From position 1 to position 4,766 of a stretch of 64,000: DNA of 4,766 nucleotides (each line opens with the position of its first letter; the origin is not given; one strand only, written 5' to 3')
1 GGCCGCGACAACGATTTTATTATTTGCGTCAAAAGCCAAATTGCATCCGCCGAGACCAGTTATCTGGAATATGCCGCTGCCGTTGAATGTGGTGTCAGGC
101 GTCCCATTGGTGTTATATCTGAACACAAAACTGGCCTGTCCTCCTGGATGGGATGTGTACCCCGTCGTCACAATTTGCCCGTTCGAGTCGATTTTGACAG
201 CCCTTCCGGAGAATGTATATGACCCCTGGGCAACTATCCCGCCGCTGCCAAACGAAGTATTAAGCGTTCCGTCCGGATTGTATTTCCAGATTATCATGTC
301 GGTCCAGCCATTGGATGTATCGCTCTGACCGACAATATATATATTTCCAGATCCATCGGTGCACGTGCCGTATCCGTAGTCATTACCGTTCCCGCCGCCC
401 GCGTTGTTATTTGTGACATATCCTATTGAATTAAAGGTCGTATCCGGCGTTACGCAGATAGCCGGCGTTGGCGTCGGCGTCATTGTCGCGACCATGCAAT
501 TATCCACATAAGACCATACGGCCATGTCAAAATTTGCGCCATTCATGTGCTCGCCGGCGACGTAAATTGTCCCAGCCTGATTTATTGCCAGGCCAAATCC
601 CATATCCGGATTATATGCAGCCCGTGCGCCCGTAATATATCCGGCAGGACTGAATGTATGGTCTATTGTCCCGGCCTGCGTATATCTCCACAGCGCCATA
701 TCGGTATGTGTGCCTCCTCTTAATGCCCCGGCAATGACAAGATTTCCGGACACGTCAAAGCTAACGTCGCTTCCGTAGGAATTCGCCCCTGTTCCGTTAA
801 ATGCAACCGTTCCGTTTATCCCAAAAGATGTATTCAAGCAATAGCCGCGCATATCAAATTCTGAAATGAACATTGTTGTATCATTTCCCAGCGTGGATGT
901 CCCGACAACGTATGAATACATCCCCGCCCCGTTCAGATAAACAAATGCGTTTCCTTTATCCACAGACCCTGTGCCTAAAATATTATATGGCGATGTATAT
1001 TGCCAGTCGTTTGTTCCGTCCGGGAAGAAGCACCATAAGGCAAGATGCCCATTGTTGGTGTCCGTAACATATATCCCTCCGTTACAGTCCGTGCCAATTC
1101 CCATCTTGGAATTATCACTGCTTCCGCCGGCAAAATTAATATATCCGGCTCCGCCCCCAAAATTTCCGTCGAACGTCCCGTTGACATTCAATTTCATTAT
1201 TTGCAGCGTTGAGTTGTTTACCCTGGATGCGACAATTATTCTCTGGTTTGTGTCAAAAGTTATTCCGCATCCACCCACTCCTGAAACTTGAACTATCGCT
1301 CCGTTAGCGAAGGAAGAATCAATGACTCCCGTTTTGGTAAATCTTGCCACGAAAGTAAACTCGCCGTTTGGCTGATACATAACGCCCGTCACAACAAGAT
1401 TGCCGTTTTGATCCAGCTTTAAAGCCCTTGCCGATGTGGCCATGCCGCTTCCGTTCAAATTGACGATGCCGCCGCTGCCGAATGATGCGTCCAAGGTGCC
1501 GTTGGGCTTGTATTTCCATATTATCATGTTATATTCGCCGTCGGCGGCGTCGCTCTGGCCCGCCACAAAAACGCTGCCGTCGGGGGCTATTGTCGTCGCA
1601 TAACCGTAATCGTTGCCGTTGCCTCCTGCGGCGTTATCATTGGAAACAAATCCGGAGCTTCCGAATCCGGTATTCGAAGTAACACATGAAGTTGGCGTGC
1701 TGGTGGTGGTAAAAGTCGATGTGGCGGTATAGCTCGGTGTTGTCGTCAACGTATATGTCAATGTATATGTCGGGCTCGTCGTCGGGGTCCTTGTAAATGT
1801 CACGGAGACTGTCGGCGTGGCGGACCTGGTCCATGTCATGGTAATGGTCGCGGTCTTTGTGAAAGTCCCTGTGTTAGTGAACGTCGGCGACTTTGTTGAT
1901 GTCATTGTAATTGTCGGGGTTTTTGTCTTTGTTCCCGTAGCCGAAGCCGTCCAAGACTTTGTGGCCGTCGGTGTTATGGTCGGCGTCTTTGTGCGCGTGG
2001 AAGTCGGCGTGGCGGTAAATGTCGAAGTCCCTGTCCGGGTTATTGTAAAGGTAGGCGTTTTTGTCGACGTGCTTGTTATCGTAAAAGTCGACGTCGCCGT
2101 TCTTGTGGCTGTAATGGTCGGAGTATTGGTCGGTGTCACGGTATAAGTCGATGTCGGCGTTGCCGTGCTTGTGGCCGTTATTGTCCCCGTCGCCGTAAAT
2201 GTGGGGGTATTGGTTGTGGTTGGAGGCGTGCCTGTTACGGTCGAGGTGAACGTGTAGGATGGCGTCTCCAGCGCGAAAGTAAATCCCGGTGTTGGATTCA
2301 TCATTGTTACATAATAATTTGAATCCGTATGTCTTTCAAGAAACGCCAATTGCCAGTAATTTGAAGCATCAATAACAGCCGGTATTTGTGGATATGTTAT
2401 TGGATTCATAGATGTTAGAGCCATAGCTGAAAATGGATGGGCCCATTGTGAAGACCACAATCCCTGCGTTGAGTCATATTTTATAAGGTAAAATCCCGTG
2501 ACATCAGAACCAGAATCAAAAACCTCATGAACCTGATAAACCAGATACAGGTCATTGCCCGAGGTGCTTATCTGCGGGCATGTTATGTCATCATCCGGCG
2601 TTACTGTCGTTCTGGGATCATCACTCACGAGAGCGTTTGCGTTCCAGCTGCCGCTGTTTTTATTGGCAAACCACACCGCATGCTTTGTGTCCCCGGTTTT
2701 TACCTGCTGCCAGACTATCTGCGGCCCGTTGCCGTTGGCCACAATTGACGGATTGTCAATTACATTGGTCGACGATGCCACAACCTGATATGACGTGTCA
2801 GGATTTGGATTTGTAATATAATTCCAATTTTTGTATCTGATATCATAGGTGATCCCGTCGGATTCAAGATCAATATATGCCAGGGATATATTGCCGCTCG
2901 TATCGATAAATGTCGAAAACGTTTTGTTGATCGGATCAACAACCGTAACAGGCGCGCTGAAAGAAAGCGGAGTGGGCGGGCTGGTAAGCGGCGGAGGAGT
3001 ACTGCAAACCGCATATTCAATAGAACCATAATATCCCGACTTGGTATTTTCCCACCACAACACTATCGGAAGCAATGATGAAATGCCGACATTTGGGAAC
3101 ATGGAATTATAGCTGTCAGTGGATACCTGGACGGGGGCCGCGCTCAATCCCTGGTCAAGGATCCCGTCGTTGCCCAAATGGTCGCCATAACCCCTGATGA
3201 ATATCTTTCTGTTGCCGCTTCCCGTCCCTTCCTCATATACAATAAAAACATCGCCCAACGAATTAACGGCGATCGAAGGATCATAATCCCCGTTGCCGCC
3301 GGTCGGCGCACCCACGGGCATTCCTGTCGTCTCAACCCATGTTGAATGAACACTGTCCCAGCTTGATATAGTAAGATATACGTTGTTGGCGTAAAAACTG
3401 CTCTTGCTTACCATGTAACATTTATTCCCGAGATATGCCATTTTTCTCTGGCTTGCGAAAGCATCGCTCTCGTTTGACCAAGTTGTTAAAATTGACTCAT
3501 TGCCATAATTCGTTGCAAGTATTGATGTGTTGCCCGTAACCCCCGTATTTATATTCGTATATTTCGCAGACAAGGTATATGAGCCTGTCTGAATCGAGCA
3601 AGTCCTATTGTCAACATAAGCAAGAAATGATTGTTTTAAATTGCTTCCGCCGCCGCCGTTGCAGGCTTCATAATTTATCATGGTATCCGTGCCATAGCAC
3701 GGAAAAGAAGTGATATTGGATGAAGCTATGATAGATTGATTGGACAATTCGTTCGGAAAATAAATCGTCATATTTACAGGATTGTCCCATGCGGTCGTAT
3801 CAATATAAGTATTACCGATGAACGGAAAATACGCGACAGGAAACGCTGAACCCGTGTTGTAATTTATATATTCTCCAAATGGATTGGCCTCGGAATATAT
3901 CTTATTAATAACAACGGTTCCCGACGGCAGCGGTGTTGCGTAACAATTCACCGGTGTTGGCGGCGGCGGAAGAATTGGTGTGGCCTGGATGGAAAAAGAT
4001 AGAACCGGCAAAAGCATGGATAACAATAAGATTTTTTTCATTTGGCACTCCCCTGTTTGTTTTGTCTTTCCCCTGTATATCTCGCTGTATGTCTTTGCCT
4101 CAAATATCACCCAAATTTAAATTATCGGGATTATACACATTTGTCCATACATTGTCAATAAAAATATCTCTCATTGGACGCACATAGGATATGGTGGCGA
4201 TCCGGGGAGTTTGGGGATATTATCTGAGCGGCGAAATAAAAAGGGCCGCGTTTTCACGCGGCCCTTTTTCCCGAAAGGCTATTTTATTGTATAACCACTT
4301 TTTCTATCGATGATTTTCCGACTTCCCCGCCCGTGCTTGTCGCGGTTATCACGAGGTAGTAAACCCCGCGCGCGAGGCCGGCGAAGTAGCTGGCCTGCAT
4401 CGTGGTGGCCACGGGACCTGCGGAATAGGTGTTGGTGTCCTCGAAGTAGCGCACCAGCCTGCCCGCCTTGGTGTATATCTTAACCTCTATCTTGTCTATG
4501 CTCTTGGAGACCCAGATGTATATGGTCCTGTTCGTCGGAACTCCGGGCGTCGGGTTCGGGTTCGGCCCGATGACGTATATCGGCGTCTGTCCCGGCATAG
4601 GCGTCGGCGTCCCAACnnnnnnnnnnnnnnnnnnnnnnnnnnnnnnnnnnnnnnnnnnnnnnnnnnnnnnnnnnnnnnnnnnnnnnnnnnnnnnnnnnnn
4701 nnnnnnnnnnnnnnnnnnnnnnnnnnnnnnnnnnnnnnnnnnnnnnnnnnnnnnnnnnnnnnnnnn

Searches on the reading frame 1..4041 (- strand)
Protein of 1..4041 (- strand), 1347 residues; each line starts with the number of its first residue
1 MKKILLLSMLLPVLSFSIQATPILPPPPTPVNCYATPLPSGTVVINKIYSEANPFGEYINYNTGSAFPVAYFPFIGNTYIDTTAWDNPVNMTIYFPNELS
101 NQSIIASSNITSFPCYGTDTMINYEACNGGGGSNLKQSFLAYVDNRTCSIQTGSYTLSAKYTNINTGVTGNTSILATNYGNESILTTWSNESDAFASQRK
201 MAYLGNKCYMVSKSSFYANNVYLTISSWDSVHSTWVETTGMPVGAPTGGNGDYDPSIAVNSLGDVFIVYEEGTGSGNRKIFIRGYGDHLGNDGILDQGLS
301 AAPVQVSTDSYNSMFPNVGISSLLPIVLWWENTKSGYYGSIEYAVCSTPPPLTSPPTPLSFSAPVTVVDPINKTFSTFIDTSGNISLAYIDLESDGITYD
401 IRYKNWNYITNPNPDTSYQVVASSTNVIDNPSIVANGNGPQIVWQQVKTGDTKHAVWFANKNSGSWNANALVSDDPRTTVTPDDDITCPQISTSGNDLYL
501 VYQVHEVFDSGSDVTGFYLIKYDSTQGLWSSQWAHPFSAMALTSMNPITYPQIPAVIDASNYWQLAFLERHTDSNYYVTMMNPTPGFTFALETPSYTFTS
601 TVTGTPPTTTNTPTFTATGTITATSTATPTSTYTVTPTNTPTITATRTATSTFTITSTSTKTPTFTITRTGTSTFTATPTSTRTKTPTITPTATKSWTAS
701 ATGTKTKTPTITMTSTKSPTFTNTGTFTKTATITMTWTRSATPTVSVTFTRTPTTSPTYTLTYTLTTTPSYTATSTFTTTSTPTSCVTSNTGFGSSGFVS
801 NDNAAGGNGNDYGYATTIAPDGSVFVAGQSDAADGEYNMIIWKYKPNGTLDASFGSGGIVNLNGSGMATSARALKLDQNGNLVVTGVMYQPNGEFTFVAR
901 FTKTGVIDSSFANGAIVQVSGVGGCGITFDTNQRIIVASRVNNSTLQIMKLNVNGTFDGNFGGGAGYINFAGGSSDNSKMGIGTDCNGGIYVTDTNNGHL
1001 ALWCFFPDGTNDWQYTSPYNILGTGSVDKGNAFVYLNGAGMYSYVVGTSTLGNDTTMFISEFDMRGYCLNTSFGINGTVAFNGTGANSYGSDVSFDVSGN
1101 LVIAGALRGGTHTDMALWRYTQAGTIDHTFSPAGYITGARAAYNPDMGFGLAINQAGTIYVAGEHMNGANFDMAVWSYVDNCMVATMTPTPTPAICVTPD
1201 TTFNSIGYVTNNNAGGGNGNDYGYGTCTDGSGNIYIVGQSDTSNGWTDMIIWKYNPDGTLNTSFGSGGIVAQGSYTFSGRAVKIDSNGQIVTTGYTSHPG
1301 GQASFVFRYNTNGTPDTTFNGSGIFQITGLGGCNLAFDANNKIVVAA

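Call 92: search_protein_families(library=pfam, proteins=[window:1-4041:-], max_evalue=0.001)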
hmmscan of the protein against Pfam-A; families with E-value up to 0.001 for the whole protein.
window:1-4041:- (1347 aa): 1 family
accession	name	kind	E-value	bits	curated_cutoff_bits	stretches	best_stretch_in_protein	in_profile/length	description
PF17164.10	DUF5122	-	4.6e-28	97.6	27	3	820-854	2-36/36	Domain of unknown function (DUF5122) beta-propeller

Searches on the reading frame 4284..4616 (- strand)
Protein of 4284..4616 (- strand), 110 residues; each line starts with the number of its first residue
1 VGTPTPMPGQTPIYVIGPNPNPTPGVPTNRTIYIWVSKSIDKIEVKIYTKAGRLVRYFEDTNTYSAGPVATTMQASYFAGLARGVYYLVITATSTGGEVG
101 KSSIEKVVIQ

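Call 23: search_protein_families(library=pfam, proteins=[window:4284-4616:-], max_evalue=10)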
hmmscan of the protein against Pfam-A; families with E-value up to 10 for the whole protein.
window:4284-4616:- (110 aa): 4 families
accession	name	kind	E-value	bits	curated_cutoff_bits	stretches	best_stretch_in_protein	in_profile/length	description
PF18962.6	Por_Secre_tail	-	0.0013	19.5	27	1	27-94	5-66/75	Secretion system C-terminal sorting domain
PF13860.13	FlgD_ig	-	0.0014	19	27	1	31-95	13-78/79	FlgD Ig-like domain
PF13585.12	CHU_C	-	0.0068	16.9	27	1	29-98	15-78/86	CHU_C Type IX secretion signal domain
PF18276.7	TcA_TcB_BD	-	0.24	10.9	25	1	28-81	39-93/287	Tc toxin complex TcA C-terminal TcB-binding domain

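Call 24: search_protein_families(library=ncbifam, proteins=[window:4284-4616:-], max_evalue=10)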
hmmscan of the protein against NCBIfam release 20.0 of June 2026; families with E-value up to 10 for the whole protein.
window:4284-4616:- (110 aa): 4 families
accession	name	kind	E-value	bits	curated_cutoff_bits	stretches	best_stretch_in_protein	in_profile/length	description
TIGR04183.1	Por_Secre_tail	domain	0.0014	18.5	23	1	20-93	3-61/72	T9SS type A sorting domain-containing protein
NF052323.1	T9SSA_dep_M6i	equivalog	0.0028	15.6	600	1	20-98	962-1032/1043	T9SS-dependent M6-like inactivated metalloprotease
NF033707.1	T9SS_sortase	equivalog_domain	0.0091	13.6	420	1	38-110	1016-1095/1095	type IX secretion system sortase PorU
NF005176.1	PRK06655.1-1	equivalog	0.04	13.8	230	1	35-98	91-155/197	flagellar hook assembly protein FlgD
